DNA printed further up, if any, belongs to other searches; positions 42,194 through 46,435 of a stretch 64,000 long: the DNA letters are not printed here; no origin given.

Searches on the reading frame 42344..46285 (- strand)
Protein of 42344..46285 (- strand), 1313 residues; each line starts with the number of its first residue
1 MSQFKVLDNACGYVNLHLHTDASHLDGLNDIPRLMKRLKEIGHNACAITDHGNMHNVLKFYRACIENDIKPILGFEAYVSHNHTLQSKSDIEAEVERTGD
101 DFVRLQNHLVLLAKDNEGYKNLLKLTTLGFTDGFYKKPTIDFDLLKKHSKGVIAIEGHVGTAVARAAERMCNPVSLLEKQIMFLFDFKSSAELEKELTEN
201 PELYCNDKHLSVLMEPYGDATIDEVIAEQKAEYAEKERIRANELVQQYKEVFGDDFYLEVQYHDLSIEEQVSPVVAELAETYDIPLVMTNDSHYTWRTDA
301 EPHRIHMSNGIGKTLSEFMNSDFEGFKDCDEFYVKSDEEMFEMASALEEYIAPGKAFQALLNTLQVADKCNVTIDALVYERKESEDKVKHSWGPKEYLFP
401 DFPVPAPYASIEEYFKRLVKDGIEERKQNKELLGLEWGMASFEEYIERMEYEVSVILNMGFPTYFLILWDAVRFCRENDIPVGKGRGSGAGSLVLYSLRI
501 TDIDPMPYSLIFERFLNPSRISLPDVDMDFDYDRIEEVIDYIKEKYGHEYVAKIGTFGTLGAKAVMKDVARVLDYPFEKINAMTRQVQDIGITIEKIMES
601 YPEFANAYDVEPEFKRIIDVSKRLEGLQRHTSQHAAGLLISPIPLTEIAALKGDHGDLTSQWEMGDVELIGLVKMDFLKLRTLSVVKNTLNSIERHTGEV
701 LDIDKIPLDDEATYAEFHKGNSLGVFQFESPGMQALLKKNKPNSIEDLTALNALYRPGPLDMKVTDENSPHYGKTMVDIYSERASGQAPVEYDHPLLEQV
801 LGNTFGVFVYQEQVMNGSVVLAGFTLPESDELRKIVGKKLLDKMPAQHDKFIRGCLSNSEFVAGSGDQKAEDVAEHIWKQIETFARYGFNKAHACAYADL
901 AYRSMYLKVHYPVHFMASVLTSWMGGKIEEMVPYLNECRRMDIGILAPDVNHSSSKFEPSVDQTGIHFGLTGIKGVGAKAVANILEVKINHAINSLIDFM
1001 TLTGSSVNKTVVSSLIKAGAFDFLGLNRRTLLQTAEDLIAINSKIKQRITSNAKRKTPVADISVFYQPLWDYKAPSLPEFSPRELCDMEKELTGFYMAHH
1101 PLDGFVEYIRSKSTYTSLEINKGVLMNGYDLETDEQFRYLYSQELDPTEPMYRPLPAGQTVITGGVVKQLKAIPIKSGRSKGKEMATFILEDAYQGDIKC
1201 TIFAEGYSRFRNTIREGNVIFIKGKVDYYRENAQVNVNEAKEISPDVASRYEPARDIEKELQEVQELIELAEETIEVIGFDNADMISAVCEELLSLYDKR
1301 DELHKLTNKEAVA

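Call 28: search_protein_families(library=phrogs, proteins=[window:42344-46285:-], max_evalue=0.00001)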
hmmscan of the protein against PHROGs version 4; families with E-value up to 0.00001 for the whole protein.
window:42344-46285:- (1313 aa): 8 families
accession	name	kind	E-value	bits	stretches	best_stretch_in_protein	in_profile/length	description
phrog_405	-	DNA, RNA and nucleotide metabolism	1.2e-303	1011.4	1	10-1269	41-1096/1190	DNA polymerase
phrog_11165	-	DNA, RNA and nucleotide metabolism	1.7e-122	410.9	1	411-994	11-581/782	DNA polymerase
phrog_12219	-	DNA, RNA and nucleotide metabolism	2e-86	292.1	1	523-1039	1-537/823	DNA polymerase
phrog_21652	-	DNA, RNA and nucleotide metabolism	3e-76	257.9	1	488-861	36-434/476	DNA polymerase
phrog_7513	-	unknown function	4.4e-75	254.3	2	11-166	9-152/461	-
phrog_13169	-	DNA, RNA and nucleotide metabolism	2e-31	110.4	2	244-522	156-415/463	DNA polymerase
phrog_4335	-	unknown function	1.9e-17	64.6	1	867-986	11-127/421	-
phrog_20695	-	DNA, RNA and nucleotide metabolism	5.3e-14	52.9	1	936-1036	44-143/440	DNA binding protein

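Call 52: search_dna_similar(query=window:42344-46285:-, collection=phages, mode=protein, max_rows=12)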
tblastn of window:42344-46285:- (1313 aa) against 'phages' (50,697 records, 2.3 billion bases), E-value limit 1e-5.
Records with a match: 1435; places in all: 1443; records where one place covers at least 80% of the query: 359.
Best place of each record, by identity: <60% 1435.
By first word of the organism name: Pseudomonas 302; Mycobacterium 282; Streptomyces 211; Gordonia 132; Bacillus 99; Bacteriophage 49; Staphylococcus 47; Microbacterium 36; Escherichia 31; Rhodococcus 22; and 57 more.
By host as written in the record: Mycobacterium smegmatis mc2 155 204; Pseudomonas aeruginosa 118; - 107; Pseudomonas aeruginosa PAO1 86; Streptomyces griseus ATCC 10137 81; Gordonia terrae 3612 65; Streptomyces lividans JI 1326 44; Mycobacterium smegmatis mc#155 37; and 239 more.
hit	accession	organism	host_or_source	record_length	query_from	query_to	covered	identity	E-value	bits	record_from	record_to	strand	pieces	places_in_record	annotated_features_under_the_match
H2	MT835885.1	Bacteriophage sp.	human fecal samples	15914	12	1226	92%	35.3%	2e-161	686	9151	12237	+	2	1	record has no annotation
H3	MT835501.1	Bacteriophage sp.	human fecal samples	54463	12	1226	87%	36.7%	2e-160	659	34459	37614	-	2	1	record has no annotation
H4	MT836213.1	Bacteriophage sp.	human fecal samples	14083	5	1226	93%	34.2%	0e+0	629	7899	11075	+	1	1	record has no annotation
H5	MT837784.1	Bacteriophage sp.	human fecal samples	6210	12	1234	93%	34.0%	0e+0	635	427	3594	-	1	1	record has no annotation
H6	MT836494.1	Bacteriophage sp.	human fecal samples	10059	13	1226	87%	36.2%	8e-165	681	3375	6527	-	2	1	record has no annotation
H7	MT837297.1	Bacteriophage sp.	human fecal samples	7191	12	1227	87%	35.8%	3e-159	662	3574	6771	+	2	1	record has no annotation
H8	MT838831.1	Bacteriophage sp.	human fecal samples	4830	13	1226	88%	35.5%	7e-164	658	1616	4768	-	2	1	record has no annotation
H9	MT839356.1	Bacteriophage sp.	human fecal samples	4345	10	1233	87%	35.6%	3e-173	685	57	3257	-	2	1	record has no annotation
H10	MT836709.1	Bacteriophage sp.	human fecal samples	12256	2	1254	95%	32.0%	5e-124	581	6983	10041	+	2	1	record has no annotation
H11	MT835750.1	Bacteriophage sp.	human fecal samples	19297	12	1247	87%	35.0%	5e-155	651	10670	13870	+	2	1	record has no annotation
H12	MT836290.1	Bacteriophage sp.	human fecal samples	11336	13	1255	89%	33.8%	9e-165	675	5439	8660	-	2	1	record has no annotation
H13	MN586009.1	Streptomyces phage Phettuccine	Streptomyces griseofuscus ATCC 23916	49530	13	1235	93%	32.3%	4e-169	566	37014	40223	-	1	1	53: DnaE-like DNA polymerase III alpha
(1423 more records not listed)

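Call 102: find_related_loci(query=window:42344-46285:-, collection=viral_contigs, flank=500)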
Query window:42344-46285:- (1313 aa) in viral_contigs; peptide patterns used: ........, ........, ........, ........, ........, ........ (x = any residue, [..] = any of these).
8 stretches matched a pattern; 4 encode a relative of the query (tblastn E <= 1e-3); 4 distinct loci.
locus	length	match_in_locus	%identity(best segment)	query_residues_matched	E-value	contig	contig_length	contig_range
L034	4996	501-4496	57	4-1306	0e+0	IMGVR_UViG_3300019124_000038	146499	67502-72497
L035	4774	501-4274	57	11-1305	0e+0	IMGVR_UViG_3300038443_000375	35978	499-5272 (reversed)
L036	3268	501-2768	28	445-1205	5e-60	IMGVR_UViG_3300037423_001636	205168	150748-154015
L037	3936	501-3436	35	13-1028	4e-92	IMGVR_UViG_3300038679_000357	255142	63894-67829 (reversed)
